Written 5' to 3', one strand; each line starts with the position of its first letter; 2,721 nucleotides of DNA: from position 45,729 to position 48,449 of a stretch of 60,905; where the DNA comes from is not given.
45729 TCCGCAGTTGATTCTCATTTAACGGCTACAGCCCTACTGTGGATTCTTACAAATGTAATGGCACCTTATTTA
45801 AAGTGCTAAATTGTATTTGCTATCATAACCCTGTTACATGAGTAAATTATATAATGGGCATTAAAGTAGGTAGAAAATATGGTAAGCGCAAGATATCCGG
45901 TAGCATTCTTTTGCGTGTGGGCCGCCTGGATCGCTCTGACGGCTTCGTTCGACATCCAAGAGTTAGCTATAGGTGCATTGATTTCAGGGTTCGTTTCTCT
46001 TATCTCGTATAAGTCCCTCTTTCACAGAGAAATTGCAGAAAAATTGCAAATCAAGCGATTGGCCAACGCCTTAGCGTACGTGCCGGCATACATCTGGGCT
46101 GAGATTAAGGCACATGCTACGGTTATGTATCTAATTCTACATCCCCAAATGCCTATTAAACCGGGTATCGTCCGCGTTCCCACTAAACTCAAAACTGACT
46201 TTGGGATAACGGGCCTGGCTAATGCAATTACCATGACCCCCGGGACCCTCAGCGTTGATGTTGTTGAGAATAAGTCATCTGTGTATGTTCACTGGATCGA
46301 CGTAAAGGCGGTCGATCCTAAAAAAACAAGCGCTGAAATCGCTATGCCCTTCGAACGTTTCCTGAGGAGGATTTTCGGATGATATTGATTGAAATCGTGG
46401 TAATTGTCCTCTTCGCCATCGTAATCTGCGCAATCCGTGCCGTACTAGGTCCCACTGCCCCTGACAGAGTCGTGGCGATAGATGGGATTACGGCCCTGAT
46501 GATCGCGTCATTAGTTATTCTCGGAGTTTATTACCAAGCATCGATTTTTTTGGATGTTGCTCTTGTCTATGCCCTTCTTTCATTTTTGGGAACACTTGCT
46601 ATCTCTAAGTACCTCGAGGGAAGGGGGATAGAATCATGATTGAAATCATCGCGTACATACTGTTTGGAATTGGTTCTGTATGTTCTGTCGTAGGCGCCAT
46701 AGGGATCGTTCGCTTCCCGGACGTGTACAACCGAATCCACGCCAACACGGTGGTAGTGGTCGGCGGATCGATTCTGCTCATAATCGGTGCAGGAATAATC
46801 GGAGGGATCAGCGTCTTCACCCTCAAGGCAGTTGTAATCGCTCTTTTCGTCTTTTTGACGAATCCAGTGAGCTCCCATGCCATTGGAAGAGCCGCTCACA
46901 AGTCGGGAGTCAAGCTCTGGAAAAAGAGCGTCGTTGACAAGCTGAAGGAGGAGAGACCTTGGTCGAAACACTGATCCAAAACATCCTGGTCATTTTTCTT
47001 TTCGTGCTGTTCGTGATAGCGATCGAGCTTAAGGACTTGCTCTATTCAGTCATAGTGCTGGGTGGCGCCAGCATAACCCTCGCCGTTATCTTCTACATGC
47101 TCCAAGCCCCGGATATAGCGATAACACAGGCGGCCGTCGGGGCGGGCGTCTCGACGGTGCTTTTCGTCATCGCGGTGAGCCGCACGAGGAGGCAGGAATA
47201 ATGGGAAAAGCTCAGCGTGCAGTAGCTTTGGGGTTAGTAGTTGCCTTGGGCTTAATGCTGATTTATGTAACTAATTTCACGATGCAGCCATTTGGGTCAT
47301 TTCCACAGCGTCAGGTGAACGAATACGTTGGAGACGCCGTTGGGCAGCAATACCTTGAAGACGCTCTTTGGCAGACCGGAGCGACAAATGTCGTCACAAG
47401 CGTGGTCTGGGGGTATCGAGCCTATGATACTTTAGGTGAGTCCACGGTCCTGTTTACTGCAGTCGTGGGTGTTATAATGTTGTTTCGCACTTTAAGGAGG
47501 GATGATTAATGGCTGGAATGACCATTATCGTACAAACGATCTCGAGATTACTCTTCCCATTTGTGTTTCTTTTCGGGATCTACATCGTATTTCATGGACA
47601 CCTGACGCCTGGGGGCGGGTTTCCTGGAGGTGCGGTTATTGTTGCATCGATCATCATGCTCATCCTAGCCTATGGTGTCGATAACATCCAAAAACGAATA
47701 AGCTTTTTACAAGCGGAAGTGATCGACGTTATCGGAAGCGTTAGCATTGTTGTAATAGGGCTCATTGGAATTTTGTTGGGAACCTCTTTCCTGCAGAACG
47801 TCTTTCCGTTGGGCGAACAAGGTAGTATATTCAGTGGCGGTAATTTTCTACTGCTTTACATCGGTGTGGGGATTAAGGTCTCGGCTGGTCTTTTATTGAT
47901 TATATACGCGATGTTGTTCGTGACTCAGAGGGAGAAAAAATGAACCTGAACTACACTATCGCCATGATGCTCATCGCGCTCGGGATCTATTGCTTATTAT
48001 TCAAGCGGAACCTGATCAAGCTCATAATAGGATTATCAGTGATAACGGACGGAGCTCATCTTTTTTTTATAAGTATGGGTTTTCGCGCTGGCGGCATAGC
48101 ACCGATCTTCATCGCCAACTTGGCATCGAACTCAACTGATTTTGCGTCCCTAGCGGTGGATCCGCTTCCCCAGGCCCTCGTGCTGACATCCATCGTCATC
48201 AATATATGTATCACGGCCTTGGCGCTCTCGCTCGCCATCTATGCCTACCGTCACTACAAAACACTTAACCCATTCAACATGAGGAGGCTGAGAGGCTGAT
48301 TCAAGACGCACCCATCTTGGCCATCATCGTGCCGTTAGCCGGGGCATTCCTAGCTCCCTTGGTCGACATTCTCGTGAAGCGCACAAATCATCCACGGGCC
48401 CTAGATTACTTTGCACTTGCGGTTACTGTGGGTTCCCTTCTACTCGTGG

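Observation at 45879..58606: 21-gene operon joining a complete Mrp (MbhA-I-like) module to NuoABCDHIJK+N: neither canonical complex I nor MBH/MBS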

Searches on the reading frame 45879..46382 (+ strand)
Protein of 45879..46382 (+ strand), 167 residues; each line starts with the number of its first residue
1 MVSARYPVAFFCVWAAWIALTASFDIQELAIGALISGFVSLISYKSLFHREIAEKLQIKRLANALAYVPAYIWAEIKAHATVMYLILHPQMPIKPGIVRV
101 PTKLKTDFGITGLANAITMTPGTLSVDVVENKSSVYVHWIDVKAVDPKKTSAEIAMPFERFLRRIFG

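Call 4: search_protein_families(library=pfam, max_evalue=0.01, proteins=[window:45879-46382:+])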
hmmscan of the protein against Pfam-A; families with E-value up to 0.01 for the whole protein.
window:45879-46382:+ (167 aa): 1 family
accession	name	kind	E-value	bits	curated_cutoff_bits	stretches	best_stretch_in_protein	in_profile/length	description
PF01899.21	MNHE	-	1.2e-38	132.5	27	1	12-165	3-145/145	Na+/H+ ion antiporter subunit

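Call 67: search_protein_families(library=ncbifam, max_evalue=0.00001, proteins=[window:45879-46382:+])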
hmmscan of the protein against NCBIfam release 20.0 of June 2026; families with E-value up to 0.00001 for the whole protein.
window:45879-46382:+ (167 aa): 15 families
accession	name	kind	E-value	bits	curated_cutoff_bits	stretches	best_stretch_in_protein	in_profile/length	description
TIGR00942.1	2a6301s05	subfamily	1.9e-30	105.7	212.25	1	17-166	1-143/144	multicomponent Na+:H+ antiporter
NF006519.0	PRK08965.1-3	equivalog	1e-29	103.4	190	1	15-166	12-156/158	Na+/H+ antiporter subunit E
NF006245.0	PRK08383.1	subfamily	5e-29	101.4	192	1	8-165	5-166/168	putative monovalent cation/H+ antiporter subunit E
NF009292.0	PRK12651.1-3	equivalog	5.6e-26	91.5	213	1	15-163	13-154/158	Na+/H+ antiporter subunit E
NF006518.0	PRK08965.1-2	equivalog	7.3e-26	91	159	1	11-166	17-165/166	Na+/H+ antiporter subunit E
NF006244.0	PRK08382.1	equivalog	8.2e-25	88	226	1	8-166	37-200/201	putative monovalent cation/H+ antiporter subunit E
NF009295.0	PRK12652.1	equivalog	2.1e-23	83.1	290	1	5-139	170-302/368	monovalent cation/H+ antiporter subunit E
NF006517.0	PRK08965.1-1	equivalog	3.2e-19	69.7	180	1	25-151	20-146/161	Na+/H+ antiporter subunit E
NF009291.0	PRK12651.1-1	equivalog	9.8e-19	67.9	228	1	11-163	9-154/159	Na+/H+ antiporter subunit E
NF006520.0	PRK08965.1-4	equivalog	4e-16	59.3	175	1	6-166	7-161/162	Na+/H+ antiporter subunit E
NF006521.0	PRK08965.1-5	equivalog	1.1e-15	57.7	141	1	13-166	22-170/180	Na+/H+ antiporter subunit E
NF004922.0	PRK06279.1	equivalog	1.8e-12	47.4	99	1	60-166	2-99/100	putative monovalent cation/H+ antiporter subunit E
NF009297.0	PRK12654.1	equivalog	1.2e-10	41.5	116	1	63-155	3-98/151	monovalent cation/H+ antiporter subunit E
NF009240.0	PRK12596.1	equivalog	8.7e-09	35.4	277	1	6-167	7-160/171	putative monovalent cation/H+ antiporter subunit E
NF009293.0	PRK12651.1-4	equivalog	1.3e-08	35.1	195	1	8-142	12-149/173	Na+/H+ antiporter subunit E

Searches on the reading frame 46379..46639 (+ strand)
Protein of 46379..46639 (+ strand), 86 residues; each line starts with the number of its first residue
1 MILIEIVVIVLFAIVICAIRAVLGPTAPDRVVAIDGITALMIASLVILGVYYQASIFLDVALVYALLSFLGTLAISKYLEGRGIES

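Call 4: search_protein_families(library=pfam, max_evalue=0.01, proteins=[window:46379-46639:+])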
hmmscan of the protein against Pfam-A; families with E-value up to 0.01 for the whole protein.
window:46379-46639:+ (86 aa): 1 family
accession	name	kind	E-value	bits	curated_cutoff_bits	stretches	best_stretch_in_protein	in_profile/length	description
PF04066.18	MrpF_PhaF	-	1.2e-20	74.1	23.3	1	28-80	1-53/53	Multiple resistance and pH regulation protein F (MrpF / PhaF)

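Call 67: search_protein_families(library=ncbifam, max_evalue=0.00001, proteins=[window:46379-46639:+])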
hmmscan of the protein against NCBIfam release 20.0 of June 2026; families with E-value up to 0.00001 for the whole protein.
window:46379-46639:+ (86 aa): 13 families
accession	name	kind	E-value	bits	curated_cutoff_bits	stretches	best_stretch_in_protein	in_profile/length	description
NF009242.0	PRK12599.1-1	equivalog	1.2e-26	92.9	89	1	6-81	8-83/86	putative monovalent cation/H+ antiporter subunit F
NF009250.0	PRK12604.1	equivalog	4.2e-22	78.5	100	1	2-81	2-82/84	putative monovalent cation/H+ antiporter subunit F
NF009246.0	PRK12599.1-5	equivalog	8.2e-20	71.3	92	1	6-82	6-82/83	putative monovalent cation/H+ antiporter subunit F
NF009247.0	PRK12599.1-6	equivalog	1.2e-17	64.2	100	1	3-80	6-84/89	putative monovalent cation/H+ antiporter subunit F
NF009248.0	PRK12600.1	equivalog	2.8e-17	62.7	97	1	2-80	5-83/94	Na(+)/H(+) antiporter subunit F1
NF004812.0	PRK06161.1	equivalog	1.7e-16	60.5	93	1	7-80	13-86/92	K+/H+ antiporter subunit F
NF009243.0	PRK12599.1-2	equivalog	5.1e-16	59.1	95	1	6-82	11-87/91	putative monovalent cation/H+ antiporter subunit F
NF009244.0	PRK12599.1-3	equivalog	8.7e-16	58.2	90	1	3-83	10-89/92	putative monovalent cation/H+ antiporter subunit F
NF009300.0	PRK12657.1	equivalog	1.1e-14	54.4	103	1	2-81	9-88/100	putative monovalent cation/H+ antiporter subunit F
NF006243.0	PRK08381.1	equivalog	3.2e-14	53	79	1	2-83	6-87/89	putative monovalent cation/H+ antiporter subunit F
NF009245.0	PRK12599.1-4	equivalog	8.8e-11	42.2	114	1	7-85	15-93/121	cation:proton antiporter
NF005930.0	PRK07948.1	equivalog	5.7e-09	36.5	82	1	4-78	6-80/86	monovalent cation/H+ antiporter complex subunit F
NF009249.0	PRK12603.1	equivalog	8.7e-07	29.2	81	1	2-79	2-80/90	putative monovalent cation/H+ antiporter subunit F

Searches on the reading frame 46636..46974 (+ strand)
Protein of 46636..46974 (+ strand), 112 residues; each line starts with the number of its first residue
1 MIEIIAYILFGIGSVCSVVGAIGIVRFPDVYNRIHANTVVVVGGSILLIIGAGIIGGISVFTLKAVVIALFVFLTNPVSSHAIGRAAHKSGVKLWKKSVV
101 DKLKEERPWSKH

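Call 4: search_protein_families(library=pfam, max_evalue=0.01, proteins=[window:46636-46974:+])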
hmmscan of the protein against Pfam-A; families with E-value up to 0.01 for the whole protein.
window:46636-46974:+ (112 aa): 1 family
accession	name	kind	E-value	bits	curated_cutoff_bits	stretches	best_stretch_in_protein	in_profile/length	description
PF03334.19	PhaG_MnhG_YufB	-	2.8e-24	85.6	23.4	1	9-88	1-80/80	Na+/H+ antiporter subunit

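Call 67: search_protein_families(library=ncbifam, max_evalue=0.00001, proteins=[window:46636-46974:+])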
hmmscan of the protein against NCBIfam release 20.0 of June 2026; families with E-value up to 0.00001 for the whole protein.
window:46636-46974:+ (112 aa): 13 families
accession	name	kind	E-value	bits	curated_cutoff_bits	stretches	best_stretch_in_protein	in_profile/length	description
NF009314.0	PRK12674.1-2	subfamily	2.4e-35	120.7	102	1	1-109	3-111/116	Na+/H+ antiporter subunit G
TIGR01300.1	CPA3_mnhG_phaG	equivalog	4e-28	97.6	63.1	1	11-102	4-96/97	monovalent cation/H(+) antiporter subunit G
NF009312.0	PRK12672.1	subfamily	3.1e-22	79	122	1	1-107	2-117/122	putative monovalent cation/H+ antiporter subunit G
NF009320.0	PRK12675.1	equivalog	3.2e-21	75.8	128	1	5-101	2-97/104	putative monovalent cation/H+ antiporter subunit G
NF009236.0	PRK12586.1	equivalog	1.1e-20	73.9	156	1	1-105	7-113/145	Na+/H+ antiporter subunit G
NF009311.0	PRK12670.1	equivalog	8.8e-18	64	116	1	1-90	1-90/99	putative monovalent cation/H+ antiporter subunit G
NF009235.0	PRK12585.1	equivalog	2e-17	63.1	273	1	1-96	4-101/197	putative monovalent cation/H+ antiporter subunit G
NF009237.0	PRK12587.1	equivalog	3.1e-16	59.4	158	1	4-106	8-112/118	Na+/H+ antiporter subunit G1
NF009316.0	PRK12674.1-5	equivalog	4.5e-16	58.8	122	1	1-100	4-105/121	Na+/H+ antiporter subunit G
NF009313.0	PRK12674.1-1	equivalog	3.6e-13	49.6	151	1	2-108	5-115/140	Na+/H+ antiporter subunit G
NF009317.0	PRK12674.2-1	equivalog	1.2e-12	48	107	1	5-90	6-91/105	Na+/H+ antiporter subunit G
NF009238.0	PRK12592.1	equivalog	4.1e-10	39.7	170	1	3-102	8-115/126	putative monovalent cation/H+ antiporter subunit G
NF009315.0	PRK12674.1-4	equivalog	1.9e-06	28.1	130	1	2-87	11-98/121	Na+/H+ antiporter subunit G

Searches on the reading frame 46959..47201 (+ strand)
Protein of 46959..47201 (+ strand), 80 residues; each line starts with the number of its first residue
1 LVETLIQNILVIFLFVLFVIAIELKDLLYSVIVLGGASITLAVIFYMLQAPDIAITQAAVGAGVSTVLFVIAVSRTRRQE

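Call 4: search_protein_families(library=pfam, max_evalue=0.01, proteins=[window:46959-47201:+])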
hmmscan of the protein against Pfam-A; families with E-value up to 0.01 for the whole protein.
window:46959-47201:+ (80 aa): 2 families
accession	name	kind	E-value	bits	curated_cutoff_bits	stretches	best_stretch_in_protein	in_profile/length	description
PF13244.11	MbhD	-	2.7e-19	69.5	27.2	1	13-78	2-67/67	MBH, subunit D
PF00499.25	Oxidored_q3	-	4.6e-05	23.6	33.2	1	18-76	2-60/146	NADH-ubiquinone/plastoquinone oxidoreductase chain 6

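Call 67: search_protein_families(library=ncbifam, max_evalue=0.00001, proteins=[window:46959-47201:+])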
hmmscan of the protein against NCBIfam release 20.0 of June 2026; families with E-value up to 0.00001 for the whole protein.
window:46959-47201:+ (80 aa): 9 families
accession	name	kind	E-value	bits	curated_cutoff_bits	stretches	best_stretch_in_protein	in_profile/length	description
NF006242.0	PRK08378.1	subfamily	6.2e-21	74.7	98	1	2-80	3-81/85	hypothetical protein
NF009159.0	PRK12504.1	equivalog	2e-18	67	141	1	2-79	2-79/178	DUF4040 domain-containing protein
NF004923.0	PRK06280.1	equivalog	6e-15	55.4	80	1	5-80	3-78/79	hypothetical protein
NF009161.0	PRK12507.1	equivalog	2.5e-13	49.9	272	1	4-78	9-83/336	putative monovalent cation/H+ antiporter subunit B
TIGR00940.1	2a6301s01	subfamily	7.1e-07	27.9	920.45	1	8-73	626-689/793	monovalent cation:proton antiporter subunit A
NF004172.0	PRK05640.1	equivalog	3.2e-06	27.4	156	1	7-78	3-73/152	putative monovalent cation/H+ antiporter subunit B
NF009287.0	PRK12647.1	equivalog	4e-06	25.6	937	1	8-78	602-671/773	putative monovalent cation/H+ antiporter subunit A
NF009288.0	PRK12648.1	equivalog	5.8e-06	24.7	1104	1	8-73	611-675/954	monovalent cation/H+ antiporter subunit A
NF009285.0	PRK12645.1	equivalog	8.7e-06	24.2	1028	1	7-72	631-695/804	Na+/H+ antiporter subunit A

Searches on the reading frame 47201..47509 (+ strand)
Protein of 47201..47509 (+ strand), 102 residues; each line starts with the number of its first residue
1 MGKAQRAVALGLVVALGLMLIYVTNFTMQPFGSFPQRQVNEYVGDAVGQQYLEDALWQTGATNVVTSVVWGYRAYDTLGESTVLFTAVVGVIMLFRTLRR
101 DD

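Call 4: search_protein_families(library=pfam, max_evalue=0.01, proteins=[window:47201-47509:+])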
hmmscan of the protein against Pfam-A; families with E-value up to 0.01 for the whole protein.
window:47201-47509:+ (102 aa): 1 family
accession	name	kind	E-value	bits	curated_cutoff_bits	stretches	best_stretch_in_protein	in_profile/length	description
PF20501.3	MbhE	-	3.6e-09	37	27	1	43-99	29-85/98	MBH, subunit E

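Call 67: search_protein_families(library=ncbifam, max_evalue=0.00001, proteins=[window:47201-47509:+])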
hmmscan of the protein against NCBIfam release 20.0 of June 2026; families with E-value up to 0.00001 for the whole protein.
window:47201-47509:+ (102 aa): 10 families
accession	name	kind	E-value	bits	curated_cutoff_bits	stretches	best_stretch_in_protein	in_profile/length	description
NF009159.0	PRK12504.1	equivalog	9.6e-17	61.5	141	1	7-96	90-173/178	DUF4040 domain-containing protein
NF009161.0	PRK12507.1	equivalog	2.1e-16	60.1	272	1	4-99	90-179/336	putative monovalent cation/H+ antiporter subunit B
NF009217.0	PRK12567.1-1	equivalog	4.1e-12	46.1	268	1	46-99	36-89/238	putative monovalent cation/H+ antiporter subunit B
NF009290.0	PRK12650.1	equivalog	4.3e-09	34.9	980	1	46-100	714-768/966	DUF4040 family protein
NF009288.0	PRK12648.1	equivalog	8.9e-09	34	1104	1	43-100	721-778/954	monovalent cation/H+ antiporter subunit A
NF009289.0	PRK12649.1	equivalog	6.6e-07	28.1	1117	1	46-96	733-783/789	putative monovalent cation/H+ antiporter subunit A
NF009287.0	PRK12647.1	equivalog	1.7e-06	26.8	937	1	40-97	704-761/773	putative monovalent cation/H+ antiporter subunit A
NF009284.0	PRK12644.1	equivalog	3.7e-06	25.3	962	1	6-99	683-766/975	Na+/H+ antiporter subunit A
NF004172.0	PRK05640.1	equivalog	6.7e-06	26.3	156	1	57-98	111-150/152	putative monovalent cation/H+ antiporter subunit B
NF009229.0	PRK12579.1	equivalog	8.3e-06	25.5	229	1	62-95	44-77/258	putative monovalent cation/H+ antiporter subunit B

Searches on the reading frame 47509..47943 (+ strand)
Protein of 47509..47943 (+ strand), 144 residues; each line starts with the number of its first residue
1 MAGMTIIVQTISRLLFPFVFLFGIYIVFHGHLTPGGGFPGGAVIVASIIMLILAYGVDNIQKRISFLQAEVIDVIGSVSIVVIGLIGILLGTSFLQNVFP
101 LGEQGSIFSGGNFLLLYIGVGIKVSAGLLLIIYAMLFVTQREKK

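Call 4: search_protein_families(library=pfam, max_evalue=0.01, proteins=[window:47509-47943:+])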
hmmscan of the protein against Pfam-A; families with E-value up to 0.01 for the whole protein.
window:47509-47943:+ (144 aa): 1 family
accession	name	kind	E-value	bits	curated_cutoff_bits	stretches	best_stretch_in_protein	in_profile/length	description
PF04039.18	MnhB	-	1.6e-26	93.4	22.5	1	7-129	1-126/127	Domain related to MnhB subunit of Na+/H+ antiporter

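Call 67: search_protein_families(library=ncbifam, max_evalue=0.00001, proteins=[window:47509-47943:+])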
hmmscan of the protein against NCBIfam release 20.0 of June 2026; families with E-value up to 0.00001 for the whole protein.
window:47509-47943:+ (144 aa): 17 families
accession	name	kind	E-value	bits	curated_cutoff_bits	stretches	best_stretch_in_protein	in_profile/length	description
NF006248.0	PRK08386.1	subfamily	5.8e-29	100.9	92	1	4-140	3-148/151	putative monovalent cation/H+ antiporter subunit B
NF009217.0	PRK12567.1-1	equivalog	8.3e-25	87.6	268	1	5-137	99-233/238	putative monovalent cation/H+ antiporter subunit B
NF006249.0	PRK08387.1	equivalog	2.3e-21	76.6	111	1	4-140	3-131/133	putative monovalent cation/H+ antiporter subunit B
NF009162.0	PRK12508.1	equivalog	2.7e-20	73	120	1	6-135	5-133/139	Na(+)/H(+) antiporter subunit B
NF009161.0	PRK12507.1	equivalog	2.4e-18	66.4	272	1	6-135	198-328/336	putative monovalent cation/H+ antiporter subunit B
NF009160.0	PRK12505.1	equivalog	4.8e-18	65.2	140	1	5-131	27-153/179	putative monovalent cation/H+ antiporter subunit B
NF004924.0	PRK06281.1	equivalog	6.5e-16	58.6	137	1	11-98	8-95/154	putative monovalent cation/H+ antiporter subunit B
NF009223.0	PRK12573.1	subfamily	8.9e-16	58.3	152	1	5-99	5-98/140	Na(+)/H(+) antiporter subunit B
NF009163.0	PRK12509.1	equivalog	2.5e-14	53.6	148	1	5-135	3-132/137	Na+/H+ antiporter subunit B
NF009224.0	PRK12574.1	equivalog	2.3e-13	50.7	171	1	1-98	1-97/141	monovalent cation/H+ antiporter subunit B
NF009229.0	PRK12579.1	equivalog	3.6e-13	49.6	229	1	4-133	108-242/258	putative monovalent cation/H+ antiporter subunit B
NF009288.0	PRK12648.1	equivalog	8.4e-12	44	1104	1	4-137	800-934/954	monovalent cation/H+ antiporter subunit A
TIGR00943.1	2a6301s02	subfamily_domain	8.1e-10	39.2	139.75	1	27-98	2-72/107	cation/proton antiporter, MnhB/MrpB subunit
NF009284.0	PRK12644.1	equivalog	2.5e-09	35.8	962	1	5-98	816-908/975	Na+/H+ antiporter subunit A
NF009219.0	PRK12567.1-3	equivalog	2.5e-08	33.8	179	1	18-133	102-211/220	putative monovalent cation/H+ antiporter subunit B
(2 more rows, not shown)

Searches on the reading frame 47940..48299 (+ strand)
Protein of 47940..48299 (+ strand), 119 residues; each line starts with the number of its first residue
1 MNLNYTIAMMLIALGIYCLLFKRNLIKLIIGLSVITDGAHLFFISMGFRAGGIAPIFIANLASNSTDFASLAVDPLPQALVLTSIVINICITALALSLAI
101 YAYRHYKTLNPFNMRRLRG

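Call 4: search_protein_families(library=pfam, max_evalue=0.01, proteins=[window:47940-48299:+])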
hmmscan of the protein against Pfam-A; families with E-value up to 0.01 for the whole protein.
window:47940-48299:+ (119 aa): 1 family
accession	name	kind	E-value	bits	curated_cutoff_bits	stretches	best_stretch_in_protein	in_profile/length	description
PF00420.29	Oxidored_q2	-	4.6e-23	81.2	26.1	1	5-118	3-94/95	NADH-ubiquinone/plastoquinone oxidoreductase chain 4L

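Call 67: search_protein_families(library=ncbifam, max_evalue=0.00001, proteins=[window:47940-48299:+])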
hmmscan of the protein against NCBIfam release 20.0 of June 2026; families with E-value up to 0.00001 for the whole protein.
window:47940-48299:+ (119 aa): 17 families
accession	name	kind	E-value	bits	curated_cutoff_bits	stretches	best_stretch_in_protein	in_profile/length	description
NF006250.0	PRK08388.1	equivalog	2.5e-33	115.1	137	1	2-119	3-119/119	putative monovalent cation/H+ antiporter subunit C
NF005618.0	PRK07375.1-3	equivalog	5.7e-25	87.8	107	1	7-110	11-111/119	putative monovalent cation/H+ antiporter subunit C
NF005621.0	PRK07375.1-6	equivalog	4.5e-24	84.6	126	1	4-117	10-116/120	putative monovalent cation/H+ antiporter subunit C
NF006372.0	PRK08600.1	equivalog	9e-21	74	127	1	7-115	8-104/113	Na(+)/H(+) antiporter subunit C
NF005929.0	PRK07946.1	equivalog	6e-18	65.3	157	1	7-107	10-99/204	Na(+)/H(+) antiporter subunit C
NF005624.0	PRK07375.2-3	equivalog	9.3e-18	64.3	95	1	3-107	6-102/105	cation:proton antiporter subunit C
NF009303.0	PRK12660.1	subfamily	2.1e-17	63.1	132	1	7-119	8-109/114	putative monovalent cation/H+ antiporter subunit C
NF009304.0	PRK12661.1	equivalog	2.2e-17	63.4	152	2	71-119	92-140/140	putative monovalent cation/H+ antiporter subunit C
TIGR00941.1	2a6301s03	subfamily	3.1e-17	63.1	161.2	1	7-105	8-97/104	multicomponent Na+:H+ antiporter, MnhC subunit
NF006573.0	PRK09094.1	equivalog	1.3e-16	60.6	105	1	9-105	10-101/114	Na+/H+ antiporter subunit C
NF009302.0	PRK12659.1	equivalog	1e-15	57.7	154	1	8-108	9-104/117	Na+/H+ antiporter subunit C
NF009301.0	PRK12658.1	equivalog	3.8e-15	55.8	156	1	7-116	8-112/125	Na+/H+ antiporter subunit C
NF005620.0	PRK07375.1-5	equivalog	6.9e-15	55.1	91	1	7-109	7-102/113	putative monovalent cation/H+ antiporter subunit C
NF005623.0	PRK07375.2-2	equivalog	7.6e-15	54.9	81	1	7-100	5-88/93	putative monovalent cation/H+ antiporter subunit C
NF005619.0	PRK07375.1-4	equivalog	2.6e-14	53.5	145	1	2-110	3-103/111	Na+/H+ antiporter subunit C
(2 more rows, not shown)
